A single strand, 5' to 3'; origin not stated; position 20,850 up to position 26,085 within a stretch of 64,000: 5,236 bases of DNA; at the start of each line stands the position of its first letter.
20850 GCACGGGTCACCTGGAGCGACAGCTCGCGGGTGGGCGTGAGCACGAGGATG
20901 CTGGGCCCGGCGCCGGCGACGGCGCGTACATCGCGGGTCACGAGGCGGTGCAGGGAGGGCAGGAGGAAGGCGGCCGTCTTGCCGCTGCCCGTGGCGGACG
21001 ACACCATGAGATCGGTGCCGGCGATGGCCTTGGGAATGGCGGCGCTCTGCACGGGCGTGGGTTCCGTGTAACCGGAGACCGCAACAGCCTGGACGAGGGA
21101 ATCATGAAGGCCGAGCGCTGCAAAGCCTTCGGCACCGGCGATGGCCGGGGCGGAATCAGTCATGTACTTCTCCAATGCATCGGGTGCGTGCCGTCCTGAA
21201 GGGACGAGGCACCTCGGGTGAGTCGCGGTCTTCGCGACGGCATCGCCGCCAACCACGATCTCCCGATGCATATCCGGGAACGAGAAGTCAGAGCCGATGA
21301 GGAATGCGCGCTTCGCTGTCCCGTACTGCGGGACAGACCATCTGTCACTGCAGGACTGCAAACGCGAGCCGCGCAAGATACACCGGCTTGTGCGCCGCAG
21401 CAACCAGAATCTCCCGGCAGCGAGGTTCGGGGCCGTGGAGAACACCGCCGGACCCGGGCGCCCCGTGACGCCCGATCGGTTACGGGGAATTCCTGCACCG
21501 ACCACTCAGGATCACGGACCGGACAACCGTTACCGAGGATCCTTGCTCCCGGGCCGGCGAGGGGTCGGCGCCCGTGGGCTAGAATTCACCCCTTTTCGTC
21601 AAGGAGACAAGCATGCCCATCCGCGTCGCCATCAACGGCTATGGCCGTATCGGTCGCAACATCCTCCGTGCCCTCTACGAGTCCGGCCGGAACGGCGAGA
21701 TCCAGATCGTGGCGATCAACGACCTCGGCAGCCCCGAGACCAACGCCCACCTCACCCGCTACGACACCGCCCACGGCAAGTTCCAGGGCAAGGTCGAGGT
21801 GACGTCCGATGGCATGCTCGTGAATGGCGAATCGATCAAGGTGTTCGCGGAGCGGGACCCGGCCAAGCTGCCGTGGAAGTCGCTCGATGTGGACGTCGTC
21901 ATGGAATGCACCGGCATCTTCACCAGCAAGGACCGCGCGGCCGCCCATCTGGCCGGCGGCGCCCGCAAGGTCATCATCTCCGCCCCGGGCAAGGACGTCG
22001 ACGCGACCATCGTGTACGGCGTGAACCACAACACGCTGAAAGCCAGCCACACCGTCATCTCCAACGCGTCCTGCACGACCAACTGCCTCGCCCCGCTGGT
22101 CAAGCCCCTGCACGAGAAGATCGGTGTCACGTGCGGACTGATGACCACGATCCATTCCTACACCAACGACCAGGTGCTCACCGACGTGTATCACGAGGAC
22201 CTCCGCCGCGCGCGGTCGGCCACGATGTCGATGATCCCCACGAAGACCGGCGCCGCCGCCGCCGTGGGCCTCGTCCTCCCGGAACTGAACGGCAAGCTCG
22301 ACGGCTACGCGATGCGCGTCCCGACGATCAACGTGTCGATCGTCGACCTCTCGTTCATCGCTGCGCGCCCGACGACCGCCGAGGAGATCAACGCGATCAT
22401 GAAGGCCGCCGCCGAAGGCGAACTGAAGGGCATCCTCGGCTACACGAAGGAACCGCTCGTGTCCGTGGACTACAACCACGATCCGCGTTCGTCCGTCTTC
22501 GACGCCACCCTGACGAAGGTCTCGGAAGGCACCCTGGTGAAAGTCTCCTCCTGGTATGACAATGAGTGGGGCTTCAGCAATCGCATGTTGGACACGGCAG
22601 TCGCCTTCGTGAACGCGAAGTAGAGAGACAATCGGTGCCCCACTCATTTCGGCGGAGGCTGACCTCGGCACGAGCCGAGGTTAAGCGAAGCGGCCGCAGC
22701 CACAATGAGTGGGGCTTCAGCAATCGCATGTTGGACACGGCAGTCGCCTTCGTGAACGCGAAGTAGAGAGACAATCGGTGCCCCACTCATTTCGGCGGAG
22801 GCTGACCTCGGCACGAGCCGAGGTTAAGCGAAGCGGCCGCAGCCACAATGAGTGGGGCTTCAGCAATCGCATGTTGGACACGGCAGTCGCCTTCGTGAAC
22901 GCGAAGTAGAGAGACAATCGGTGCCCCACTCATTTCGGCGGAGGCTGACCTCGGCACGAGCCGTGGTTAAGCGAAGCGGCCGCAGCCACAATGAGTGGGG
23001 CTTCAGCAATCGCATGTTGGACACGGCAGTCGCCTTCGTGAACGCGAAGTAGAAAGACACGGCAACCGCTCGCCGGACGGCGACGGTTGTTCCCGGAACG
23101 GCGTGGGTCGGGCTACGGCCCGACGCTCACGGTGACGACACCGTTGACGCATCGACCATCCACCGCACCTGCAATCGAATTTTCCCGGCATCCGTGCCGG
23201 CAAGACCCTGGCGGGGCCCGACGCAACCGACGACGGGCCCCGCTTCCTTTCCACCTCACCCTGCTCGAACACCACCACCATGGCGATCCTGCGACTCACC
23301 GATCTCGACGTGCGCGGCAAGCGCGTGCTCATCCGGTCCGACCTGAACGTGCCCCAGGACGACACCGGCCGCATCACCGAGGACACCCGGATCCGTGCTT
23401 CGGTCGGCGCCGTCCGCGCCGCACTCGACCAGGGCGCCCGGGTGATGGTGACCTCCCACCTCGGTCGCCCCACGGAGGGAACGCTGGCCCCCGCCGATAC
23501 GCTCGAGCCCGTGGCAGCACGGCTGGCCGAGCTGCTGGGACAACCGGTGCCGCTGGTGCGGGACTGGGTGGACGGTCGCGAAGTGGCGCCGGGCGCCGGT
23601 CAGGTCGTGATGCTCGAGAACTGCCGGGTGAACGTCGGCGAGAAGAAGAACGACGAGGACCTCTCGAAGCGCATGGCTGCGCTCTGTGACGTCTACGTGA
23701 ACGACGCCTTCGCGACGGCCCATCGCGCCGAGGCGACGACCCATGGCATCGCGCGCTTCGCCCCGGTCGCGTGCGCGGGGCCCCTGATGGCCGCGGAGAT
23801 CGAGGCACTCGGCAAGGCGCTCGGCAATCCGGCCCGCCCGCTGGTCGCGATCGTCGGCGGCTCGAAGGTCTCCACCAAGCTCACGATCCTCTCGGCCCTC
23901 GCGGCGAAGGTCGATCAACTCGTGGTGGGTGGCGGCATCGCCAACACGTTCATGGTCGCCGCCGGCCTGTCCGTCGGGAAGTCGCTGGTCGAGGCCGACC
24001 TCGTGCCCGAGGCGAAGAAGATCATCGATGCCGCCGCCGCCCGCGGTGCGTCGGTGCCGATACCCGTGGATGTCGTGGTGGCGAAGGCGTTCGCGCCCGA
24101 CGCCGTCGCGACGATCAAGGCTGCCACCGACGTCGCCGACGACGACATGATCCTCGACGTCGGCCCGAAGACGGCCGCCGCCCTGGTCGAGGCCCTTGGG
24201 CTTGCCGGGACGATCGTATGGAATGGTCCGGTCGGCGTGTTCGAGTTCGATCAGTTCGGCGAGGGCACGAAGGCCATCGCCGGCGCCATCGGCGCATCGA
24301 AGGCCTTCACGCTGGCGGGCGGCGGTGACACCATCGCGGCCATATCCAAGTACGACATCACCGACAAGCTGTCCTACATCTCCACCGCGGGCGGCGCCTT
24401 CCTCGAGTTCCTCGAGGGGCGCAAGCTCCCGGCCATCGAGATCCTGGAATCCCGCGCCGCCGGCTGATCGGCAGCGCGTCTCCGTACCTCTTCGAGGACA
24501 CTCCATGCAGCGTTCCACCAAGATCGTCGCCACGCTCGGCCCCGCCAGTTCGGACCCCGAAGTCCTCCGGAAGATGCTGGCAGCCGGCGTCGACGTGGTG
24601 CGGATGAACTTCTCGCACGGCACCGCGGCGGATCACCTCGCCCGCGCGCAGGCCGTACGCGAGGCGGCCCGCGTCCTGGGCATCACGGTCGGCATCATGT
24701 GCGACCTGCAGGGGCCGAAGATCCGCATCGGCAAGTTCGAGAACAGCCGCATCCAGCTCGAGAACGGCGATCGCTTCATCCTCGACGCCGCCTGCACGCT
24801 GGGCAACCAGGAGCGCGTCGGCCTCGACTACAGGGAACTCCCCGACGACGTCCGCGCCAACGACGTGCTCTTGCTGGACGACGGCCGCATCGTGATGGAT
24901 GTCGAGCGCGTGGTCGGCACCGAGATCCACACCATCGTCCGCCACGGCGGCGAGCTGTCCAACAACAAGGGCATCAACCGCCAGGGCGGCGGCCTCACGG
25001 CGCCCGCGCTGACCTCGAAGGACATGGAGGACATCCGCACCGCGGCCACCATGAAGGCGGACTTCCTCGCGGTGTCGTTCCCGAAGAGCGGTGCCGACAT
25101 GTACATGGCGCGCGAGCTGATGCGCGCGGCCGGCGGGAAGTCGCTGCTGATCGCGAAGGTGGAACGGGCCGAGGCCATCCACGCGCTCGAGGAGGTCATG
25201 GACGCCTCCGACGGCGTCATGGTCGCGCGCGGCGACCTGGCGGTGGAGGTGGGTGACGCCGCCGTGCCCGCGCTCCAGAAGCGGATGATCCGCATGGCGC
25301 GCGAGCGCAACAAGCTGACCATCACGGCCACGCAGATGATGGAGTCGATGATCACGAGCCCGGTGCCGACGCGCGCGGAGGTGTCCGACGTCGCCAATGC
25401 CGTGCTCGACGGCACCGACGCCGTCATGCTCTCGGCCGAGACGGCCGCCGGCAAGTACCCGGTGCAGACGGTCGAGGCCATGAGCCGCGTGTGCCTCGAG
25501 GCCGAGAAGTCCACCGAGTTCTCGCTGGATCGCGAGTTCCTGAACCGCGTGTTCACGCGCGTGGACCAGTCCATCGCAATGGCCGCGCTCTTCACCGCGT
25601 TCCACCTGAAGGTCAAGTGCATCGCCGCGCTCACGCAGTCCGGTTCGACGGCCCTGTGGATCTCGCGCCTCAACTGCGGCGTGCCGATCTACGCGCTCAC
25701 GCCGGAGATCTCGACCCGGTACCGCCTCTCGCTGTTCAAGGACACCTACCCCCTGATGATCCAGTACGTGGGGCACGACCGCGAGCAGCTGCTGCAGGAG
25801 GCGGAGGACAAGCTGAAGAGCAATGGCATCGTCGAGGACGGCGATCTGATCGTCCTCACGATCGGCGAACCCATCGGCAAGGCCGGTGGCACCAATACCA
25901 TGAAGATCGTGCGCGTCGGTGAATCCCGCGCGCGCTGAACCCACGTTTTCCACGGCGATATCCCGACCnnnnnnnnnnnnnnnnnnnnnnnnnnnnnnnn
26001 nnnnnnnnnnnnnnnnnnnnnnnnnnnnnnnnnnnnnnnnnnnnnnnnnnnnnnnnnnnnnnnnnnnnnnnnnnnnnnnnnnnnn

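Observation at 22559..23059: Near-perfect 143-bp tandem array re-copying the 3' end of gap (last 21 codons plus stop) four times between gap and pgk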

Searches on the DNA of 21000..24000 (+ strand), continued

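Call 44: search_with_rna_model(model_id=R1, sources=[L181, L182, L183, L184, L185, L186, L187, L188, L189, L190, L191, L192, L193, L194, L195, L196, L197, L198, L199, L200, L201, L202, L001, L002, L003, L004, L005, L006, L007, L008, L009, L010, L011, L012, L013, L014, L015, L016, L017, L018, L019, L020, L021, L022, L023, L024, L025, L026, L027, L028, L029, L030, L031, L032, L033, L034, L035, L036, L037, L038, L039, L040, L041, L042, L043, L044, L045, L046, L047, L048, L049, L050, L051, L052, L053, L054, L055, L056, L057, L058, L059, L060, L061, L062, L063, L064, L065, L066, L067, L068, L069, L070, L071, L072, L073, L074, L075, L076, L077, L078], max_evalue=0.001)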
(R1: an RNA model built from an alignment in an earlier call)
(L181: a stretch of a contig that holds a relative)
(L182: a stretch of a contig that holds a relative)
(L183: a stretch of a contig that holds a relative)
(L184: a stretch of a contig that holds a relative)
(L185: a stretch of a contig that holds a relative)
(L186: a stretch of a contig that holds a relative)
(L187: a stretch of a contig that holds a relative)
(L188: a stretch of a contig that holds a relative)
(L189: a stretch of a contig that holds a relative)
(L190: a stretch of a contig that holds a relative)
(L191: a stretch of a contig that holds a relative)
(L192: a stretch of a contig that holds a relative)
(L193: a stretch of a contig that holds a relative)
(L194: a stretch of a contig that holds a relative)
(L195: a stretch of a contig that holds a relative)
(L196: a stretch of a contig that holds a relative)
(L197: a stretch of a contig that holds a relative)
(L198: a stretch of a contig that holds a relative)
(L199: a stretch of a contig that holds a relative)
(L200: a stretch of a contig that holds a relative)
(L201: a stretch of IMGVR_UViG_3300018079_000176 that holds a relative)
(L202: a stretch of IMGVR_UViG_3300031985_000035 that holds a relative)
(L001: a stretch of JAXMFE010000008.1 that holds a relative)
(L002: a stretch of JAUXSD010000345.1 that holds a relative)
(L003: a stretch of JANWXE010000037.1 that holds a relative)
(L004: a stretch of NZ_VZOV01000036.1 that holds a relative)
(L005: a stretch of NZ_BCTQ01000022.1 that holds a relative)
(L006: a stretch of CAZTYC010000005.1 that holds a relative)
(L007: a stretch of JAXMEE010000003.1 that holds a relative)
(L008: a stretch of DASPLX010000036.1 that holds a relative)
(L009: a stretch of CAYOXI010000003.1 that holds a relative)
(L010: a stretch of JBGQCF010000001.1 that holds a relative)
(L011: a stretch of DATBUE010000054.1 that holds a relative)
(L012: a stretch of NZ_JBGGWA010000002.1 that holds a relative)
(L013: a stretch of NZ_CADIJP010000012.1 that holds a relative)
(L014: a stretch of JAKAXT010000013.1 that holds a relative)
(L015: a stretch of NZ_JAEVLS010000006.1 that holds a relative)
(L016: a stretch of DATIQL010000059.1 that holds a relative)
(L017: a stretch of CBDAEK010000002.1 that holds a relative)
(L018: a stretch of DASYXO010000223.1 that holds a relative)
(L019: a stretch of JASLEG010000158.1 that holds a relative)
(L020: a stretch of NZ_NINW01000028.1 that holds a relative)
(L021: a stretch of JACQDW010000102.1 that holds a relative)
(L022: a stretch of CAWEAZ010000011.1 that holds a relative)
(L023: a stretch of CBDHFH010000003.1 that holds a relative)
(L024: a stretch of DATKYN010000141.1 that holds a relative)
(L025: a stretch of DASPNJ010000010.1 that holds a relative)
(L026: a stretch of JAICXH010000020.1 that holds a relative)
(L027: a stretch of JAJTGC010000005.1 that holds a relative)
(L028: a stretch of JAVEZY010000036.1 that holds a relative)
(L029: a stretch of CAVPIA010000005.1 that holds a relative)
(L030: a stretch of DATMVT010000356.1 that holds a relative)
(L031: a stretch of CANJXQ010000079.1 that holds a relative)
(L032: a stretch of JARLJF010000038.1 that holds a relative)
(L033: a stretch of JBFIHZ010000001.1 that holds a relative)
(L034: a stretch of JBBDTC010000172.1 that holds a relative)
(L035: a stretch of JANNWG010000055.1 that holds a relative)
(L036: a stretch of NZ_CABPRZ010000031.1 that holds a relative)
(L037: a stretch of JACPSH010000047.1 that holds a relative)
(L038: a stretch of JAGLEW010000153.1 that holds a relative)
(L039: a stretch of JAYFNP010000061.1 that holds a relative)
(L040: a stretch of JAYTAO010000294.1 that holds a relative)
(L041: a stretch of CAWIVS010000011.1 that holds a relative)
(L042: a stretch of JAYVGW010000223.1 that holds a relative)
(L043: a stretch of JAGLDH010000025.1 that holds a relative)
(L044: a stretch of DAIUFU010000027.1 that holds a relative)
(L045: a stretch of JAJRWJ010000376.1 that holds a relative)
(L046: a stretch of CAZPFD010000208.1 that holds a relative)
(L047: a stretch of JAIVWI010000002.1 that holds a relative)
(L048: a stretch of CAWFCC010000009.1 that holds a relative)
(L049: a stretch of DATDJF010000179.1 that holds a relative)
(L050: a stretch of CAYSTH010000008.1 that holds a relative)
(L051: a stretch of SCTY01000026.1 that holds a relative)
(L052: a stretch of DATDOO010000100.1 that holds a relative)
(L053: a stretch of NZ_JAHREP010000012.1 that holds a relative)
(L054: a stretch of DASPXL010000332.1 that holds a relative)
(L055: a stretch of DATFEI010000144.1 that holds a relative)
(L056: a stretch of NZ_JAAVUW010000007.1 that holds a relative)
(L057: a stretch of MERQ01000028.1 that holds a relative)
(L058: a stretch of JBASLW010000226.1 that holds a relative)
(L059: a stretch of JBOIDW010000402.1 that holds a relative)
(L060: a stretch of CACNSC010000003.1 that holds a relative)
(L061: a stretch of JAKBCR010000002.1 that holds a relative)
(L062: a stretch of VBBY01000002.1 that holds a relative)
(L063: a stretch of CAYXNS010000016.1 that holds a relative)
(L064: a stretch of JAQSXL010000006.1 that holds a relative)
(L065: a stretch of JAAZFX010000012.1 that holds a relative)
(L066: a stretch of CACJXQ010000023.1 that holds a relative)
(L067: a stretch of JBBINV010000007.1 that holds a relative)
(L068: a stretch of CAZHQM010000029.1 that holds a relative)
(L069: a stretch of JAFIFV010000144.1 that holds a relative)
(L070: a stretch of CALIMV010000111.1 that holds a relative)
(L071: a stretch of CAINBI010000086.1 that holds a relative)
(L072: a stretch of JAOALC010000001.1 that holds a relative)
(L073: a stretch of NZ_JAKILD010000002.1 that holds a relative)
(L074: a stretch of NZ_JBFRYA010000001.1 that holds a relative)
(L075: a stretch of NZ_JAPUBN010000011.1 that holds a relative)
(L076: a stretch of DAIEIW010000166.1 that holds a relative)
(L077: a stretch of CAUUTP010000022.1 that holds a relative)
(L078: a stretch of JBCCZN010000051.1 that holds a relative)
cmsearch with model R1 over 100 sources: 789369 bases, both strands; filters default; matches with E-value up to 0.001: 32.
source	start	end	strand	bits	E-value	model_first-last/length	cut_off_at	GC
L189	2733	2817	-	76.7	8.5e-23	1-82/82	no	0.62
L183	462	546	+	72.6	2.3e-21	1-82/82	no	0.64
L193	2579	2660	-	71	7.8e-21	1-82/82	no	0.65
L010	5170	5252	+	70.2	1.5e-20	1-82/82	no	0.69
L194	3247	3328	+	69.2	3.3e-20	1-82/82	no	0.6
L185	3973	4056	+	66.5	2.9e-19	1-82/82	no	0.64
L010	5029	5111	+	66.3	3.2e-19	1-82/82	no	0.69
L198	165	246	-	64.5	1.4e-18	1-82/82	no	0.66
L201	2063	2141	+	64.5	1.4e-18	1-82/82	no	0.58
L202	9333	9406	+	64.5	1.4e-18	1-82/82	no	0.64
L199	457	541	+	64.2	1.8e-18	1-82/82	no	0.61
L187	880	956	+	63.9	2.2e-18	1-82/82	no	0.68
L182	2735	2816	-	63.8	2.3e-18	1-82/82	no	0.72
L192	703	769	+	63.5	2.9e-18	1-82/82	no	0.57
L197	12960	13036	+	63.2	3.9e-18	1-82/82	no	0.64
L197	13102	13178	+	63.2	3.9e-18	1-82/82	no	0.64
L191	9960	10039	+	62.8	5.3e-18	1-82/82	no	0.57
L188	10447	10524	+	62.7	5.6e-18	1-82/82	no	0.56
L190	39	136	-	61.1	1.9e-17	1-82/82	no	0.66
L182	2621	2702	-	59.6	6.7e-17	1-82/82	no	0.7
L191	9869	9948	+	59.4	7.9e-17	1-82/82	no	0.54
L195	1757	1846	+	54.7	3.1e-15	1-82/82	no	0.63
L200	530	596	-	50.9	6.5e-14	1-82/82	no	0.61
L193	2484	2570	-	49.3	2.3e-13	1-82/82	no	0.53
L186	2915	2973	-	45.4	4.9e-12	1-82/82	no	0.58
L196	8180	8239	+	40.3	2.7e-10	1-82/82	no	0.57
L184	11666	11725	-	37.6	2.3e-09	1-82/82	no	0.62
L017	5027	5085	+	37.5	2.7e-09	1-82/82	no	0.61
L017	5178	5236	+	37.5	2.7e-09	1-82/82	no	0.61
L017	5329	5387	+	37.5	2.7e-09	1-82/82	no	0.61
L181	333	403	-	36.8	4.6e-09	1-82/82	no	0.56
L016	7659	7700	+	22.2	0.00049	21-62/82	no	0.62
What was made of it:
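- Only 2 of 78 reference gap loci carry the element (call 44).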

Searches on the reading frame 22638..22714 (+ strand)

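Call 82: search_protein_families(library=pfam, proteins=[L171:4709-7261:-, L182:374-1465:-, L168:4903-5964:-], max_evalue=0.00001)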
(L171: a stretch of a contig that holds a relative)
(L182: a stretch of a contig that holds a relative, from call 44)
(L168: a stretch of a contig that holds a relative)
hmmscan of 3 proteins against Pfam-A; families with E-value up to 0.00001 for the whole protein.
L171:4709-7261:- (851 aa): 5 families
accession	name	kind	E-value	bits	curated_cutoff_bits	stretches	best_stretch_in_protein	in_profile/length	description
PF02518.31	HATPase_c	-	2.6e-28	99.1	26.4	1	476-589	1-109/111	Histidine kinase-, DNA gyrase B-, and HSP90-like ATPase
PF00072.30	Response_reg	-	3.2e-26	92.1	30.2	1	613-724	1-109/111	Response regulator receiver domain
PF00512.31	HisKA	-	1.2e-21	76.9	26.9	1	364-429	1-66/66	His Kinase A (phospho-acceptor) domain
PF13426.13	PAS_9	-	3.1e-08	34.3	27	1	238-343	2-103/103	PAS domain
PF01627.28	Hpt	-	4.9e-08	33.5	24.6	1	758-835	1-78/84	Hpt domain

L182:374-1465:- (364 aa): 1 family
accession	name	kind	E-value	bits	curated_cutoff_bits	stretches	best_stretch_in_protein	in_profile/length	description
PF03401.19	TctC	-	5.6e-45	154.4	27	1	87-360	1-273/274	Tripartite tricarboxylate transporter family receptor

L168:4903-5964:- (354 aa): 2 families
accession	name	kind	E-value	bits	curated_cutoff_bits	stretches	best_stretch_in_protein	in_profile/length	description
PF00005.33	ABC_tran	-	2.8e-35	122.3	25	1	134-279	2-137/137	ABC transporter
PF12399.14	BCA_ABC_TP_C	-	6.8e-08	32.4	25.5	1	327-352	1-26/27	Branched-chain amino acid ATP-binding cassette transporter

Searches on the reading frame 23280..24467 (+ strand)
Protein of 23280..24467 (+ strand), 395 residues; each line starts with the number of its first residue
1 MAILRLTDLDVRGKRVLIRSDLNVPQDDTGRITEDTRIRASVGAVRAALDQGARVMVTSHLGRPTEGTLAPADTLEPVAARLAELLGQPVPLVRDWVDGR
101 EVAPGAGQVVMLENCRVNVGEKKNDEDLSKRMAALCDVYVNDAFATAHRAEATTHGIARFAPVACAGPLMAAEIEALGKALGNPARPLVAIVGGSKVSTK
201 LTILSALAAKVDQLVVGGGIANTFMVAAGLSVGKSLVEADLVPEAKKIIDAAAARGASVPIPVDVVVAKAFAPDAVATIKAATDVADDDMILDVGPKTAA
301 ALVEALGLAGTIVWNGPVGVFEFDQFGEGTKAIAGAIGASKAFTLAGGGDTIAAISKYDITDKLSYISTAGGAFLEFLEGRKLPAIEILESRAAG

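Call 48: find_encoding_contigs(protein=window:23280-24467:+, flank=3000, max_places=10)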
Protein window:23280-24467:+ (395 aa): no gene with exactly this product is on record in the collection.

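Call 51: search_protein_families(library=pfam, proteins=[window:23280-24464:+])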
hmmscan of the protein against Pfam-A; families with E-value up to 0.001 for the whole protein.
window:23280-24464:+ (395 aa): 1 family
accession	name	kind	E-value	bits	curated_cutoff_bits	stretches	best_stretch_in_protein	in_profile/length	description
PF00162.24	PGK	-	1.3e-139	465.9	27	1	6-381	1-379/379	Phosphoglycerate kinase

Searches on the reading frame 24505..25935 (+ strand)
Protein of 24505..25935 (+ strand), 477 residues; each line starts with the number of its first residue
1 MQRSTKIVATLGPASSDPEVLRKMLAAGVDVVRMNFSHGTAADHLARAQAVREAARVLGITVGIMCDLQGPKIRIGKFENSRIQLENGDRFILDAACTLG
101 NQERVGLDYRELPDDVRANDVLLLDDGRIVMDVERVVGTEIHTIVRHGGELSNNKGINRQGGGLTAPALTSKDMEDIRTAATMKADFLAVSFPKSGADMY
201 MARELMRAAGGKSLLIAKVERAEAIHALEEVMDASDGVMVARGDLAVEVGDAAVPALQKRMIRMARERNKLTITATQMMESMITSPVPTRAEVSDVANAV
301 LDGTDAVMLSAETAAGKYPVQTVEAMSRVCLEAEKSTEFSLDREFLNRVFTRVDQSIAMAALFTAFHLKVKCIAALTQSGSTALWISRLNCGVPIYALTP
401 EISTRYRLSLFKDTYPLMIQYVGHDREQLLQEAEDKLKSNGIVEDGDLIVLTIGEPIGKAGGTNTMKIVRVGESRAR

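Call 75: search_protein_families(library=pfam, proteins=[window:24505-25935:+], max_evalue=0.00001)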
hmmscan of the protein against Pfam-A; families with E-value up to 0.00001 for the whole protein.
window:24505-25935:+ (477 aa): 2 families
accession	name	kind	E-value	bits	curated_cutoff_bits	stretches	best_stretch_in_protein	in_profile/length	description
PF00224.27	PK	-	6.7e-109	364.4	30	1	3-323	2-328/328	Pyruvate kinase, barrel domain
PF02887.21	PK_C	-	5.2e-32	110.8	28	1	356-469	2-114/114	Pyruvate kinase, alpha/beta domain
